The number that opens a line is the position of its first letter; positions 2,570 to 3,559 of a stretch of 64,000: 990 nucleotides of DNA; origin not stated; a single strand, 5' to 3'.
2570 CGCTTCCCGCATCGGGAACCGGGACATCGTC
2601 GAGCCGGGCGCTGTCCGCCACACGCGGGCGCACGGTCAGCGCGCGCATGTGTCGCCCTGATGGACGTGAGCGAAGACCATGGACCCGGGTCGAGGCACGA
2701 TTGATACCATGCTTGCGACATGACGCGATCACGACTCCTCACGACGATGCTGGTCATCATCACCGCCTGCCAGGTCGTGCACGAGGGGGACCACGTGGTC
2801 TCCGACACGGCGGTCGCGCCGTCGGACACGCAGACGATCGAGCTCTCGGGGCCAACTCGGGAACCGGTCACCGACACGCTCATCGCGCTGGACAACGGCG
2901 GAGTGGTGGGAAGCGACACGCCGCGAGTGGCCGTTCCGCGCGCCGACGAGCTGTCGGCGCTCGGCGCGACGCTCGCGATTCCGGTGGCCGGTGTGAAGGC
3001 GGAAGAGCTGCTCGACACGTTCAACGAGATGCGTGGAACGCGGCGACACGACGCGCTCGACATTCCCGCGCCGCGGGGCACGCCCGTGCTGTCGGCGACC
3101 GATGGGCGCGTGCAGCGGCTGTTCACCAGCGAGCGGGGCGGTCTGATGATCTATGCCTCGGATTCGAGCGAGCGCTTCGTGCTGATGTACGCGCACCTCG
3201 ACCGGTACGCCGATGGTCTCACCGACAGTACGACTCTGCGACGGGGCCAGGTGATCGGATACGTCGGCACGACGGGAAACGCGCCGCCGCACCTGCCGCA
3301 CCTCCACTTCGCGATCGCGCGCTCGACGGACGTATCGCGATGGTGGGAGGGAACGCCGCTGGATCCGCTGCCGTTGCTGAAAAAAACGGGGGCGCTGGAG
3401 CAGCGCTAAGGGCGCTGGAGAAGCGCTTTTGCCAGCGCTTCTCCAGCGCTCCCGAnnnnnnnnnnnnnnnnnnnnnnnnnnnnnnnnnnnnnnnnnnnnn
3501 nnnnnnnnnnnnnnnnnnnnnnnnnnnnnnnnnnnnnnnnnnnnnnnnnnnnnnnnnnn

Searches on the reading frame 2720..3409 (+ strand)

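Call 64: search_protein_families(library=pfam, proteins=[window:2720-3409:+])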
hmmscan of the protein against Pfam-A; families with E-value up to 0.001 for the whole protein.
window:2720-3409:+ (229 aa): 1 family
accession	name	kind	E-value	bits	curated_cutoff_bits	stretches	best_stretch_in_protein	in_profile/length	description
PF01551.29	Peptidase_M23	-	5.2e-17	62.3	28.7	1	109-201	2-89/96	Peptidase family M23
